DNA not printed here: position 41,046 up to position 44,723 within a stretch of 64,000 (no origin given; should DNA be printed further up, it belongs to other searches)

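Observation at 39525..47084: Module lies between two M42 aminopeptidase paralogs, next to a tRNA pair: likely insertion hotspot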

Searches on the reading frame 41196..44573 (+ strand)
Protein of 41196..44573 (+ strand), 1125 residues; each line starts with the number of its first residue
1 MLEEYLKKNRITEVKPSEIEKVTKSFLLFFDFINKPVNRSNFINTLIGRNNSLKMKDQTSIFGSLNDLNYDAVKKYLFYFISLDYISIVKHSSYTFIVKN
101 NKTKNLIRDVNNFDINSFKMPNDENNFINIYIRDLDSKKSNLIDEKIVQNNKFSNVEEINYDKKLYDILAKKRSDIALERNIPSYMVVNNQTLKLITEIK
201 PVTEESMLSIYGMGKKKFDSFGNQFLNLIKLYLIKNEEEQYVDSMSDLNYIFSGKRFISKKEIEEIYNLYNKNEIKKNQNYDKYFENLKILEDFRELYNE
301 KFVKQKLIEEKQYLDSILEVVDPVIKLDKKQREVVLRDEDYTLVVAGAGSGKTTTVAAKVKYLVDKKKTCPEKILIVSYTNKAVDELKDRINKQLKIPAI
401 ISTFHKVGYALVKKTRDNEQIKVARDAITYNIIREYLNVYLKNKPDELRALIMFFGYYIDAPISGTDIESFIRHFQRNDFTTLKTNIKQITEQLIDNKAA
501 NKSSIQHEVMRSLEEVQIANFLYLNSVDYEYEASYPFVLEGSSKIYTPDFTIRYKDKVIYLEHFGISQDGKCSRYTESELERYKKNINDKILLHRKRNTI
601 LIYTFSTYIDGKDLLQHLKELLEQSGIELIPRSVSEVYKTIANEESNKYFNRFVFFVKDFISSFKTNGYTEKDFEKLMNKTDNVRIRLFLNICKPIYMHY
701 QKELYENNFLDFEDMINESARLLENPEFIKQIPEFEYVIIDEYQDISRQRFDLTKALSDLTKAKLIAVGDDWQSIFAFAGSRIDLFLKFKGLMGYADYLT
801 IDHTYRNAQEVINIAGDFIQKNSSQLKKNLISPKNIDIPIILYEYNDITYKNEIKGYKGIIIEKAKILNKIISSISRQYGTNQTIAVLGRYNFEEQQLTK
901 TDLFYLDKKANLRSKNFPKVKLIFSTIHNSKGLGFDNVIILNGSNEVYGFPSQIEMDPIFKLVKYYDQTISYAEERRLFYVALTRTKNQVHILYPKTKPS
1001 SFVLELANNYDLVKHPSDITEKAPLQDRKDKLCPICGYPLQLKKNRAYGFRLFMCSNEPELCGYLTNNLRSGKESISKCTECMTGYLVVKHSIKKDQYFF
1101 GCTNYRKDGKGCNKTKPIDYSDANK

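Call 4: search_protein_families(library=pfam, proteins=[window:41196-44573:+])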
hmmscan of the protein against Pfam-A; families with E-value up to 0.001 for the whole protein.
window:41196-44573:+ (1125 aa): 9 families
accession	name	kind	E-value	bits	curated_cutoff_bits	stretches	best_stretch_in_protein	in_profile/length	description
PF00580.27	UvrD-helicase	-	1.5e-46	159.7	23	2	327-514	1-200/271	UvrD/REP helicase N-terminal domain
PF13245.12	AAA_19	-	7.8e-21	75.1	25.1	1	333-778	3-133/134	AAA domain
PF00570.28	HRDC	-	5.1e-16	58.8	23.8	1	163-229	2-68/68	HRDC domain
PF13361.12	UvrD_C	-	1e-14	55.2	25.6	1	913-994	280-347/350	UvrD-like helicase C-terminal domain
PF13538.12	UvrD_C_2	-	3.6e-07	30.4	27.4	0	971-992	30-51/52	UvrD-like helicase C-terminal domain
PF13086.12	AAA_11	-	4.3e-07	30.4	27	1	334-480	12-119/257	AAA domain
PF13604.12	AAA_30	-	7.3e-07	29.6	27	0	327-392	2-67/191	AAA domain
PF01443.25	Viral_helicase1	-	1.3e-05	25.6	21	0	965-993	207-227/228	Viral superfamily 1 RNA helicase core domain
PF01396.24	Zn_ribbon_Top1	-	0.0005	20.2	32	0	1077-1105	2-27/39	Topoisomerase DNA binding C4 zinc finger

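Call 5: search_protein_families(library=ncbifam, proteins=[window:41196-44573:+])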
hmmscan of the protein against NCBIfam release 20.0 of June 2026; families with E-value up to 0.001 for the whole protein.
window:41196-44573:+ (1125 aa): 12 families
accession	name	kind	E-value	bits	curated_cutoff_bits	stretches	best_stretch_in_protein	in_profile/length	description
NF008276.0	PRK11054.1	equivalog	6.7e-86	289.3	543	2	650-1009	349-676/684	DNA helicase IV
TIGR01073.1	pcrA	equivalog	2.4e-48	165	911.2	2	656-847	136-321/725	DNA helicase PcrA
NF008743.0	PRK11773.1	equivalog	6.9e-42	143.7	965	3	659-847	144-326/720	DNA helicase II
TIGR01074.1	rep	equivalog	1.3e-41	142.6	951.45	3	650-841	127-312/668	DNA helicase Rep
TIGR01075.1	uvrD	equivalog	9.8e-39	133.2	1144.45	3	693-892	165-352/715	DNA helicase II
NF008172.0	PRK10919.1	equivalog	4.8e-29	101.1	1168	2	672-833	147-305/673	DNA helicase Rep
TIGR00609.1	recB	equivalog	1.3e-21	76.5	696.05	3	612-824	252-460/1175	exodeoxyribonuclease V subunit beta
NF008279.0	PRK11057.1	equivalog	1.3e-16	60.2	1015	1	149-237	519-607/608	ATP-dependent DNA helicase RecQ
TIGR02784.1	addA_alphas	equivalog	3.5e-16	58.8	860.75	2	689-789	340-455/1138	double-strand break repair helicase AddA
TIGR01389.1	recQ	equivalog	1.5e-15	56.7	640.2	1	40-230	422-589/591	DNA helicase RecQ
TIGR02785.1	addA_Gpos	equivalog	2.3e-15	55.6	707.65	2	329-396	4-70/1234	helicase-exonuclease AddAB subunit AddA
NF010485.0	PRK13909.1-2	equivalog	5.8e-09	34.7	650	2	344-397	8-60/909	RecB-like helicase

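Call 6: search_protein_families(library=padloc, proteins=[window:41196-44573:+], max_evalue=0.01)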
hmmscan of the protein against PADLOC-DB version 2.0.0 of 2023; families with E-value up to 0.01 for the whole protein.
window:41196-44573:+ (1125 aa): 47 families (the best 25 are shown)
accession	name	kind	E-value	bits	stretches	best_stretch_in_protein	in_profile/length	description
PDLC00117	GajB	-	1.5e-46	157.1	3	695-825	177-308/604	UrvD helicase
PDLC03802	RTasHel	-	1.8e-42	144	3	694-893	150-347/675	DRT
PDLC00114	GajB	-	3.3e-40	136.3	3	693-858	172-340/635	UrvD helicase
PDLC00132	GajB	-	7.1e-37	125.3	3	638-825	129-305/625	UrvD helicase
PDLC00130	GajB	-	1.5e-33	113.9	3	637-822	106-293/589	UrvD helicase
PDLC00103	GajB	-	1.6e-28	98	3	654-890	136-354/612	UrvD helicase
PDLC00127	GajB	-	7.6e-27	92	3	659-822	124-292/594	UrvD helicase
PDLC00119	GajB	-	5.3e-25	86.4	3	657-856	139-333/565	UrvD helicase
PDLC00121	GajB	-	1e-24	85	2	328-398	7-78/565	UrvD helicase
PDLC00129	GajB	-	1.4e-24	84.7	2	695-863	183-343/594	UrvD helicase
PDLC00104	GajB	-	2.2e-24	84.1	3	921-1003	503-572/574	UrvD helicase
PDLC00138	GajB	-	1.4e-23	81.5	3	324-398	2-77/581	UrvD helicase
PDLC00134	GajB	-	7.3e-23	79.3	2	664-826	141-303/431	UrvD helicase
PDLC02861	DpdF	-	4.6e-20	69.5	1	139-233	521-607/611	DpdF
PDLC00107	GajB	-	4.9e-20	69.7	3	326-396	15-86/587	UrvD helicase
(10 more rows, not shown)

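Call 7: search_protein_families(library=phrogs, proteins=[window:41196-44573:+], max_evalue=0.01)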
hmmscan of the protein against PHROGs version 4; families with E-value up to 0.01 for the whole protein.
window:41196-44573:+ (1125 aa): 4 families
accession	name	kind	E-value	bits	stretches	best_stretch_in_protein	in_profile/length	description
phrog_1967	-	DNA, RNA and nucleotide metabolism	4.3e-68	231.6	3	651-892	278-489/776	DNA helicase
phrog_25205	-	unknown function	5.5e-11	42.4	2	735-790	184-237/607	-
phrog_2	-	head and packaging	1.7e-06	28.1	1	311-400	256-333/807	terminase large subunit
phrog_22215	-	unknown function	0.00016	22.5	1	495-586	202-286/324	-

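Call 22: find_homologous_proteins(query=window:41196-44573:+)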
Query window:41196-44573:+ (1125 aa): 2514 proteins with E <= 0.001 among 8000 candidates; the best 120 are listed.
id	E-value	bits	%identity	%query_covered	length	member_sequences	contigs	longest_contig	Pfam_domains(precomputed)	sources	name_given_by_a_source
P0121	0.0e+0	2487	100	100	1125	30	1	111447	PF13538.13,PF13086.13,PF01443.25,PF13604.13,PF13361.13,PF00570.29,PF13245.13,PF00580.28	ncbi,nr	ncbi:MAG: UvrD-helicase domain-containing protein [Bacilli bacterium]|nr:UvrD-helicase domain-contai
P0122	0.0e+0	1526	63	98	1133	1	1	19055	PF13538.13,PF01396.25,PF13086.13,PF01443.25,PF13604.13,PF13361.13,PF00570.29,PF13245.13,PF00580.28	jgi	-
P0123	0.0e+0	1514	63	98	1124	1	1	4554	PF13538.13,PF01396.25,PF13086.13,PF13604.13,PF13361.13,PF00570.29,PF13245.13,PF00580.28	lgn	-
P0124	0.0e+0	1483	61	98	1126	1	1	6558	PF13538.13,PF13086.13,PF01443.25,PF13604.13,PF13361.13,PF00570.29,PF13245.13,PF00580.28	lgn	-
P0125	0.0e+0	1344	66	77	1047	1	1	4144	PF13538.13,PF01396.25,PF13086.13,PF01443.25,PF13604.13,PF13361.13,PF13245.13,PF00580.28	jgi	-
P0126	0.0e+0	1328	65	79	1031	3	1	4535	PF13538.13,PF01396.25,PF13086.13,PF13604.13,PF13361.13,PF13245.13,PF00580.28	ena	-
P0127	0.0e+0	1316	55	98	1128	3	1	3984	PF13538.13,PF01396.25,PF13604.13,PF13361.13,PF00570.29,PF13245.13,PF00580.28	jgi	jgi:DNA helicase IV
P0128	0.0e+0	1272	54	99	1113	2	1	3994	PF13538.13,PF01396.25,PF13604.13,PF13361.13,PF00570.29,PF13245.13,PF00580.28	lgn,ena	-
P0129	0.0e+0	1267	53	98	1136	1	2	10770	PF13538.13,PF01396.25,PF13086.13,PF13604.13,PF13361.13,PF00570.29,PF13245.13,PF00580.28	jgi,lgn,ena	-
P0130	0.0e+0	1209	52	98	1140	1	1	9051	PF13538.13,PF01396.25,PF13086.13,PF13604.13,PF13361.13,PF00570.29,PF13245.13,PF00580.28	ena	-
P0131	0.0e+0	1192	51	98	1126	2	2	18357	PF13538.13,PF01396.25,PF13086.13,PF13604.13,PF13361.13,PF00570.29,PF13245.13,PF00580.28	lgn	-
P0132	0.0e+0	1141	54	86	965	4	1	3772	PF13538.13,PF01396.25,PF13086.13,PF13604.13,PF13361.13,PF00570.29,PF13245.13,PF00580.28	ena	-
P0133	0.0e+0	1126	58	77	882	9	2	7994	PF13538.13,PF13086.13,PF01443.25,PF13604.13,PF13361.13,PF13245.13,PF00580.28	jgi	jgi:DNA helicase IV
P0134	0.0e+0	1097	58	78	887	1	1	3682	PF13538.13,PF13086.13,PF00270.36,PF13604.13,PF13361.13,PF13245.13,PF00580.28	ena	-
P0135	0.0e+0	1020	49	88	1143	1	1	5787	PF13538.13,PF13086.13,PF01443.25,PF13604.13,PF13361.13,PF00570.29,PF13245.13,PF00580.28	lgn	-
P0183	1.0e-267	910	50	74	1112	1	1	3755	PF13538.13,PF01396.25,PF09382.18,PF01443.25,PF13604.13,PF13361.13,PF13245.13,PF00580.28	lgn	-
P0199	8.7e-267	907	50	74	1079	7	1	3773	PF13538.13,PF01396.25,PF13086.13,PF01443.25,PF13604.13,PF13361.13,PF00570.29,PF13245.13,PF00580.28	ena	-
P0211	1.2e-265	903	50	73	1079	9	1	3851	PF13538.13,PF01396.25,PF01443.25,PF13604.13,PF13361.13,PF00570.29,PF13245.13,PF00580.28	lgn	-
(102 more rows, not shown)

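Call 23: find_encoding_contigs(protein=P0122, flank=10000, max_places=2)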
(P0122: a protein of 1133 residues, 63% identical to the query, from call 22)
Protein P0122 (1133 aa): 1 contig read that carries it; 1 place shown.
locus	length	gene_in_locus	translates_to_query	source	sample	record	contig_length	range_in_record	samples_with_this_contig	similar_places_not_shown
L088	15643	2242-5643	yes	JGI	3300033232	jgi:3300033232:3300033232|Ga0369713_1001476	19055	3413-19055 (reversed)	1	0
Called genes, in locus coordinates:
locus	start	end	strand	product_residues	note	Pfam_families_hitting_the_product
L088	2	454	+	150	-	?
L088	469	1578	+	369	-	-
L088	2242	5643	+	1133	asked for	PF00570:HRDC, PF00580:UvrD-helicase, PF01443:Viral_helicase1 (faint), PF13086:AAA_11 (weak), PF13245:AAA_19, PF13604:AAA_30 (faint), PF13361:UvrD_C, PF13538:UvrD_C_2 (faint), +1 more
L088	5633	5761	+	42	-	-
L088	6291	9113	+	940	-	PF00580:UvrD-helicase, PF09848:SLFN-g3_helicase (faint), PF13245:AAA_19 (weak), PF01443:Viral_helicase1 (weak)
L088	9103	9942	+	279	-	-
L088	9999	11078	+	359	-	-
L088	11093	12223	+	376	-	-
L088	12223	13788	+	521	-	PF00012:HSP70, PF06723:MreB_Mbl (weak)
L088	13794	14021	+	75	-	-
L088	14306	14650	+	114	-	-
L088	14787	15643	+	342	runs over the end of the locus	PF04471:Mrr_cat, PF00570:HRDC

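Call 31: find_encoding_contigs(protein=P0124, flank=10000, max_places=2)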
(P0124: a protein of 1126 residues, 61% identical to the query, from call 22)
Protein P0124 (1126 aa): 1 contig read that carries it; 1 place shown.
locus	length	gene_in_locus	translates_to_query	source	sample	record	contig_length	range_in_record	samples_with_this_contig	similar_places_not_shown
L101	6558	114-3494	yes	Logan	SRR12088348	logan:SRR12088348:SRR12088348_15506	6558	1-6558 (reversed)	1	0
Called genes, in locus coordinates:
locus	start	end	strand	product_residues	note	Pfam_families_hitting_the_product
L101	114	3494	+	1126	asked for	PF00570:HRDC, PF00580:UvrD-helicase, PF01443:Viral_helicase1 (faint), PF13086:AAA_11, PF13245:AAA_19, PF13604:AAA_30 (faint), PF00580:UvrD-helicase, PF13361:UvrD_C, +1 more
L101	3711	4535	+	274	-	PF01844:HNH, PF14279:HNH_5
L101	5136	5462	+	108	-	PF00069:Pkinase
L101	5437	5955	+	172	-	PF00069:Pkinase, PF07714:PK_Tyr_Ser-Thr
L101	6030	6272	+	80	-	-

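Call 46: search_solved_structures(query=window:41196-44573:+, max_evalue=0.001)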
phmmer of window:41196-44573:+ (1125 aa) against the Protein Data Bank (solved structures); distinct sequences matched with E-value up to 0.001: 28.
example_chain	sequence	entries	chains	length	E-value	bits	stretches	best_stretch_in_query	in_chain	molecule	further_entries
1pjr_A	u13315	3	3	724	2.1e-30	108.9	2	691-845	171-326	PCRA | ATP-DEPENDENT HELICASE PCRA | HELICASE PCRA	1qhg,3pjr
2pjr_A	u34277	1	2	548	4.3e-30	107.9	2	691-845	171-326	PROTEIN (HELICASE PCRA)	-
4c2u_A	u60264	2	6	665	3.5e-28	101.5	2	692-847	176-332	DNA HELICASE II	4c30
4c2t_A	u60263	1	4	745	5.8e-28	100.8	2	692-847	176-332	DNA HELICASE II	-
3lfu_A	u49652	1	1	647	5.6e-25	90.9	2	694-848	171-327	DNA helicase II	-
2is1_A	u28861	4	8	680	8.6e-25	90.3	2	694-848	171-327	DNA helicase II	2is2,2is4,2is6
9dci_A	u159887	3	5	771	3.8e-23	84.9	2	695-832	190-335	ATP-dependent DNA helicase UvrD1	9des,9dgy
1uaa_A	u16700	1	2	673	1.6e-20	76.2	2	696-836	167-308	PROTEIN (ATP-DEPENDENT DNA HELICASE REP.)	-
1qhh_B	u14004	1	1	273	6.4e-17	64.3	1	692-846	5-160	PROTEIN (PCRA (SUBUNIT))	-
1wud_A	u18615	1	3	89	4.4e-13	51.5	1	160-239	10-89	ATP-dependent DNA helicase recQ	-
1qhh_A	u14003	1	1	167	8.1e-12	47.4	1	326-424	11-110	PROTEIN (PCRA (SUBUNIT))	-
6ppr_B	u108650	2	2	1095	2.6e-08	35.8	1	332-395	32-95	UvrD/REP helicase | DNA 3'-5' helicase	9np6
6ppu_B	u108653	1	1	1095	2.6e-08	35.8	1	332-395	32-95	UvrD/REP helicase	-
6ppj_B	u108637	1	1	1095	5.1e-08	34.8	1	332-395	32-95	UvrD/REP helicase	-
7sjr_B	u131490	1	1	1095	6.4e-08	34.5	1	332-395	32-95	DNA helicase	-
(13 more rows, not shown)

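Call 71: search_protein_families(library=padloc, proteins=[L088:6291-9113:+, L088:9103-9942:+, L088:9999-11078:+, L088:11093-12223:+, L088:12223-13788:+], max_evalue=0.00001)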
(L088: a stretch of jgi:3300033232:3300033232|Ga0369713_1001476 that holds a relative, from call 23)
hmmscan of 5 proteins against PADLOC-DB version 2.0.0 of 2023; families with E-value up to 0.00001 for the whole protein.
L088:6291-9113:+ (940 aa): 6 families
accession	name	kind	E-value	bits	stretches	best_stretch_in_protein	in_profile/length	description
PDLC00121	GajB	-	2.5e-11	40.8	1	432-543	178-291/565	UrvD helicase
PDLC00104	GajB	-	2.6e-10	37.7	0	449-491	162-204/574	UrvD helicase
PDLC00117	GajB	-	5.9e-10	36.2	0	446-549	213-316/604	UrvD helicase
PDLC00106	GajB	-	1.1e-09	35.4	1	450-547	203-300/577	UrvD helicase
PDLC00130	GajB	-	6.9e-07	25.9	0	450-493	203-248/589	UrvD helicase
PDLC04173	GajB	-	1.2e-06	25.7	0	447-491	118-161/471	-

L088:9103-9942:+ (279 aa): 0 families

L088:9999-11078:+ (359 aa): 0 families

L088:11093-12223:+ (376 aa): 0 families

L088:12223-13788:+ (521 aa): 0 families
